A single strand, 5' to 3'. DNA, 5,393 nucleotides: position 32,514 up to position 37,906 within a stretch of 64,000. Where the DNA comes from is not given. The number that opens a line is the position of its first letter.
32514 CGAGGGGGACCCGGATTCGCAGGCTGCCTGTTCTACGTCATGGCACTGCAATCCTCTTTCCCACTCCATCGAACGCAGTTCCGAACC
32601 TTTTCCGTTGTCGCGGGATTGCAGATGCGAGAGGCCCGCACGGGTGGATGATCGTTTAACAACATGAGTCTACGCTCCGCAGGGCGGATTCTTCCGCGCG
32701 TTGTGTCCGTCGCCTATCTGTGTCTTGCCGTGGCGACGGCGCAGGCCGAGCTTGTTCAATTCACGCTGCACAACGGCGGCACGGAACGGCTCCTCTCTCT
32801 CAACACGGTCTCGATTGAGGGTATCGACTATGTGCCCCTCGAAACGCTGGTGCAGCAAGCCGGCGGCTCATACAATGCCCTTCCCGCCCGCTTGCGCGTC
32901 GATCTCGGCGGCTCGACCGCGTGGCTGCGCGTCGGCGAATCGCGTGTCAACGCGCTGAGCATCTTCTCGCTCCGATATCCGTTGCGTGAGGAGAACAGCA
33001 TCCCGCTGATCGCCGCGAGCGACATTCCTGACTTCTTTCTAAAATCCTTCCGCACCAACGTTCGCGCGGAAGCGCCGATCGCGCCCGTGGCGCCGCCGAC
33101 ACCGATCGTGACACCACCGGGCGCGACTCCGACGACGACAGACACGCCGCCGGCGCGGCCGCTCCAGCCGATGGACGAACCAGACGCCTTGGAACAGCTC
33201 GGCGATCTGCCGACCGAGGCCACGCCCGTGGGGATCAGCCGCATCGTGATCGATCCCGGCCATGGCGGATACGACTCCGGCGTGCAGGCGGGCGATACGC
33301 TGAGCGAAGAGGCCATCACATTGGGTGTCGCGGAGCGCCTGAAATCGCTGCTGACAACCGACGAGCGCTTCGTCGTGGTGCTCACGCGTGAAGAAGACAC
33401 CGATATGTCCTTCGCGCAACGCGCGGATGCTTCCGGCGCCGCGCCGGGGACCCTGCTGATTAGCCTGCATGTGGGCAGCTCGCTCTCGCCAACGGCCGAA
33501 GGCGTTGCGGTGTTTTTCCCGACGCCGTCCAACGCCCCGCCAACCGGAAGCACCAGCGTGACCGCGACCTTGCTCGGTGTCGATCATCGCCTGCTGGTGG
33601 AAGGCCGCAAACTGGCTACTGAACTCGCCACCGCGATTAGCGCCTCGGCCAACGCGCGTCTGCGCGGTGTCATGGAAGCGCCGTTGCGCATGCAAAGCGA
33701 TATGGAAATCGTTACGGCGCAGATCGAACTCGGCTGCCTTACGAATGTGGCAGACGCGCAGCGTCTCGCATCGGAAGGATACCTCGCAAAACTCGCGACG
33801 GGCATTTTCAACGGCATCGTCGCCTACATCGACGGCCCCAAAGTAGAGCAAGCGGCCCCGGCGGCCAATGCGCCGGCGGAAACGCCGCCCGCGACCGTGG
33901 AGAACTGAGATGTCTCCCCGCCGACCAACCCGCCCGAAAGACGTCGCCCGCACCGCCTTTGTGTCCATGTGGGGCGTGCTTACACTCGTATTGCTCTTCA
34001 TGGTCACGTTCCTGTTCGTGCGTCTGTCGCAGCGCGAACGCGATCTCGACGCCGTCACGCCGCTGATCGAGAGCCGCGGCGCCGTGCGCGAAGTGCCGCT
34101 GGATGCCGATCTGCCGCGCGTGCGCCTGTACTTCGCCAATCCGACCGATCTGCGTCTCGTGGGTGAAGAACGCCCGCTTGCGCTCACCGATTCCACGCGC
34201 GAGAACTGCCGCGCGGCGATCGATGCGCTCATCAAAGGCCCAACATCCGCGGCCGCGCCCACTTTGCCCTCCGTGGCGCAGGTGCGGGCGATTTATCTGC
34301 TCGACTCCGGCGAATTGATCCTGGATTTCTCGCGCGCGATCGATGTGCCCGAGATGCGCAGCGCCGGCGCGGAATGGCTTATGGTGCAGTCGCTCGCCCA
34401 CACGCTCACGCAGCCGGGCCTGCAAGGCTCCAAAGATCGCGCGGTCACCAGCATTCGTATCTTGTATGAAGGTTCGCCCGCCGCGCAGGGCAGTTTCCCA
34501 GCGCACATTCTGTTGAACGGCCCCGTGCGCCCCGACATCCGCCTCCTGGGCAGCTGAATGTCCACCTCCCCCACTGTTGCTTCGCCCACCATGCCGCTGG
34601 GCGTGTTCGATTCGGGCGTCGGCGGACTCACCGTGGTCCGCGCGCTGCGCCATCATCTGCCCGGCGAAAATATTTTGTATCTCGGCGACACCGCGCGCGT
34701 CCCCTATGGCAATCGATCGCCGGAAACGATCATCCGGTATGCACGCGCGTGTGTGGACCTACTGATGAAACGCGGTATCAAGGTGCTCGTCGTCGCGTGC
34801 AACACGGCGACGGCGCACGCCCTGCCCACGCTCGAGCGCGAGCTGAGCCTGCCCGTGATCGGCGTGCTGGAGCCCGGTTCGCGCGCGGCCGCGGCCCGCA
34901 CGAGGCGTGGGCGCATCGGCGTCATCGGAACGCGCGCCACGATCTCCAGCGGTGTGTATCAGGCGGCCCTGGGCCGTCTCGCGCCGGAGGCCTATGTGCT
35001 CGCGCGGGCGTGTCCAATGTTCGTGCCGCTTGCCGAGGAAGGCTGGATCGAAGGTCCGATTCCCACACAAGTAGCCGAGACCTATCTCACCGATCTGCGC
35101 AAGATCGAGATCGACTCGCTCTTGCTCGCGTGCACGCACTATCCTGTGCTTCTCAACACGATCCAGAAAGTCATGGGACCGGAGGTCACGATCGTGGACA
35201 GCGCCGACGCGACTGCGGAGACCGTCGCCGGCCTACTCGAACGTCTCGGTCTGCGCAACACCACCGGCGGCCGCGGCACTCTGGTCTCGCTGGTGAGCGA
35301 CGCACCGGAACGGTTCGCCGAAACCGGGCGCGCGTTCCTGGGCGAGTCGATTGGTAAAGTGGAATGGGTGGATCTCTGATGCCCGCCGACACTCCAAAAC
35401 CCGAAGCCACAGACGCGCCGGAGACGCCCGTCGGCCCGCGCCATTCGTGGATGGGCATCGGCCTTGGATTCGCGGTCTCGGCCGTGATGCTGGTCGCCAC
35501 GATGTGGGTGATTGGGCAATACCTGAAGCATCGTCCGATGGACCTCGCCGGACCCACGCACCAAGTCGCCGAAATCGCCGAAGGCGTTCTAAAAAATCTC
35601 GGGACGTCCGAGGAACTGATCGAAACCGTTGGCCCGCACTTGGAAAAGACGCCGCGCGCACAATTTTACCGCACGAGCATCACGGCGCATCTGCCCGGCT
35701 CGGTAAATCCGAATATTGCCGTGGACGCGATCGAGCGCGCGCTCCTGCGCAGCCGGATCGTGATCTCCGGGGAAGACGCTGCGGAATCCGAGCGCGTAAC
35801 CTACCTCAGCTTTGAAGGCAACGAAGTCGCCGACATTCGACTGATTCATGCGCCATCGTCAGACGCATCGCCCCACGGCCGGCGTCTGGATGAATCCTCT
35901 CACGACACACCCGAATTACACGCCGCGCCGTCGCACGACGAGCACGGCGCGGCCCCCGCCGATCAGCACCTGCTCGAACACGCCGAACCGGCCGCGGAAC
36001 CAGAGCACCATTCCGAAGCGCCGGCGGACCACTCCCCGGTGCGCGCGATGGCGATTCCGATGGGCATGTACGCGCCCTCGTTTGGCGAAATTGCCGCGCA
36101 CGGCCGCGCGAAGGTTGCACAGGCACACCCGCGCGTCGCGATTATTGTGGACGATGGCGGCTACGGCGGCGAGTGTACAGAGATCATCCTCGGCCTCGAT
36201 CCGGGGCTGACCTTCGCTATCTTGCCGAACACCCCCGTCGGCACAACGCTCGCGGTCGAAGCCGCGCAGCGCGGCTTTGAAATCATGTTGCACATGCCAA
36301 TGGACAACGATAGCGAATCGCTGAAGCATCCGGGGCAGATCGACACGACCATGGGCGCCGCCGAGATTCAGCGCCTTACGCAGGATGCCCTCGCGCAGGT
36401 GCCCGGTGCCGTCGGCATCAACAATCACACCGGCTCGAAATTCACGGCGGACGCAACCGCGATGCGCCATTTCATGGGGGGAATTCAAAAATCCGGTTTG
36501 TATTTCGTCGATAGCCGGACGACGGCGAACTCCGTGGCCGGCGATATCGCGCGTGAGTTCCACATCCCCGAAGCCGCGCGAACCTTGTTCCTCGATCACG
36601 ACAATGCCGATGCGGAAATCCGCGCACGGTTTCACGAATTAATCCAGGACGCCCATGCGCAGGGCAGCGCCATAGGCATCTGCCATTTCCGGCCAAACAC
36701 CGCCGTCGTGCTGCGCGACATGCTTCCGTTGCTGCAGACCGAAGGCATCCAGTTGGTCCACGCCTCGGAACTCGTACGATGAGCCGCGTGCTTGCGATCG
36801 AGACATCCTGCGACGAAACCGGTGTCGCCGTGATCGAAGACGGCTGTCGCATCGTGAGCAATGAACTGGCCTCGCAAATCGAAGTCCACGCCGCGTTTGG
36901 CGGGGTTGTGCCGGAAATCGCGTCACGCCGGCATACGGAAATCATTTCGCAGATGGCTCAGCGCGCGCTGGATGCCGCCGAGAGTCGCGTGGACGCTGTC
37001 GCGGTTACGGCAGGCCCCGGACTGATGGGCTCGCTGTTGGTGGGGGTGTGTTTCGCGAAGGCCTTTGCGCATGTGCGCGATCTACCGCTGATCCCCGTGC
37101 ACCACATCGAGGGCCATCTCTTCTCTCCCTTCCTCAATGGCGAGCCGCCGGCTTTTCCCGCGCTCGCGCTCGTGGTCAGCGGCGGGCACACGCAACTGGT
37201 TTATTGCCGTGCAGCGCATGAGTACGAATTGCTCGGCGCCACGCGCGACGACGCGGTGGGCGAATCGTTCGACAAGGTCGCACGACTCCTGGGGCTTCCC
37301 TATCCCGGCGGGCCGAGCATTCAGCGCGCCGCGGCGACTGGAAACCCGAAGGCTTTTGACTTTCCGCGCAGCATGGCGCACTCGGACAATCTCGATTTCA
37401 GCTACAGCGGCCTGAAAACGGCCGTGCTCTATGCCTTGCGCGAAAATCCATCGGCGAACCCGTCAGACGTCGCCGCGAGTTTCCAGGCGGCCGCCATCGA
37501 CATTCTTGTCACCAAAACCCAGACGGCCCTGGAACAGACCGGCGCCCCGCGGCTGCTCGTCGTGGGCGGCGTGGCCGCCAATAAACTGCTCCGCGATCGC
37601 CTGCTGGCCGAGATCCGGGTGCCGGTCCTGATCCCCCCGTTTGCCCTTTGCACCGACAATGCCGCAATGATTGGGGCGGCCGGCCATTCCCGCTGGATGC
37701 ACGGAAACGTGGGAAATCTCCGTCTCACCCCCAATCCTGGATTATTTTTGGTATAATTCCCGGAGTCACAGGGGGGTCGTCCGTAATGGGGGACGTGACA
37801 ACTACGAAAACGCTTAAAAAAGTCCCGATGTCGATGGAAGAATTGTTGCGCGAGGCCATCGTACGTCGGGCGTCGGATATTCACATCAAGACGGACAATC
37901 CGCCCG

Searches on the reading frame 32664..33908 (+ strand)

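Call 4: search_protein_families(library=pfam, proteins=[window:32664-33908:+])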
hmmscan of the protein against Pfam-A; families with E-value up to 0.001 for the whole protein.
window:32664-33908:+ (414 aa): 1 family
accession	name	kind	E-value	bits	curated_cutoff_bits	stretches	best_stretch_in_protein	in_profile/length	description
PF01520.23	Amidase_3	-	1.5e-30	107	27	1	194-385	1-172/174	N-acetylmuramoyl-L-alanine amidase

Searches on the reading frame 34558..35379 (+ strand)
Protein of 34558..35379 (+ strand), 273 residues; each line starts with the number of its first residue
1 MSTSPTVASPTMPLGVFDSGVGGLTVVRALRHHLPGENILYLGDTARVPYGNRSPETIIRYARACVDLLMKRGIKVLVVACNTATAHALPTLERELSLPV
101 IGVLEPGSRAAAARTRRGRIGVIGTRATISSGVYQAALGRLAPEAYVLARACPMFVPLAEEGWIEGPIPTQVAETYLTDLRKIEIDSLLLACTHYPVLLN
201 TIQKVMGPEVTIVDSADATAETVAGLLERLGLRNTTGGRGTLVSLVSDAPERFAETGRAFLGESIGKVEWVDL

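Call 65: search_protein_families(library=pfam, proteins=[window:34558-35379:+], max_evalue=0.000001)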
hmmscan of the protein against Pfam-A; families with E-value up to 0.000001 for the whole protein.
window:34558-35379:+ (273 aa): 1 family
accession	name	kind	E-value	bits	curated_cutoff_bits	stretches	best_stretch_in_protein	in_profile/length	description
PF01177.27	Asp_Glu_race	-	2.1e-24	86.9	31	1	26-222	16-210/211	Asp/Glu/Hydantoin racemase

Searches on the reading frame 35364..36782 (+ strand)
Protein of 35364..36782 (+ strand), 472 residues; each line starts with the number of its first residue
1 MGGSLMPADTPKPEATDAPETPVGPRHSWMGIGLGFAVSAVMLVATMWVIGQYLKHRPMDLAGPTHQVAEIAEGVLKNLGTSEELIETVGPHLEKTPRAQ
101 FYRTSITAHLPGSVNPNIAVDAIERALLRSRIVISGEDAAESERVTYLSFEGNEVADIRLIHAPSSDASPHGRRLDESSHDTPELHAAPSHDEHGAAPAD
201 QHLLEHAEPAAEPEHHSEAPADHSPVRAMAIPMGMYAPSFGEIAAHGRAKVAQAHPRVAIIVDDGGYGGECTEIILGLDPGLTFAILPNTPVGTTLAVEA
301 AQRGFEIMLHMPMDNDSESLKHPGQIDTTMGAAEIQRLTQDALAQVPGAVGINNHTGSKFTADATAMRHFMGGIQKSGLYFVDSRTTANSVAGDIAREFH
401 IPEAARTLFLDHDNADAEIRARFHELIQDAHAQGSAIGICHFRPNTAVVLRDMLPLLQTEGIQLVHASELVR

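Call 65: search_protein_families(library=pfam, proteins=[window:35364-36782:+], max_evalue=0.000001)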
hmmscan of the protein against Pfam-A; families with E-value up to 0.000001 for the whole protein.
window:35364-36782:+ (472 aa): 1 family
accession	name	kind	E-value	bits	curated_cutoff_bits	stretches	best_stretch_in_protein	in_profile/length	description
PF04748.18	Polysacc_deac_2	-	3.4e-69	232.6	27.5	1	260-471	1-212/212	Divergent polysaccharide deacetylase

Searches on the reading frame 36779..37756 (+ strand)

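Call 65: search_protein_families(library=pfam, proteins=[window:36779-37756:+], max_evalue=0.000001)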
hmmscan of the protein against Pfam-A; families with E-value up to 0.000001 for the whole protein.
window:36779-37756:+ (325 aa): 1 family
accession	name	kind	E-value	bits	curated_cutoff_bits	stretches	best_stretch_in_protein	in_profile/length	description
PF00814.31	TsaD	-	4.4e-91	305.7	24.8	1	25-299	2-263/264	tRNA N6-adenosine threonylcarbamoyltransferase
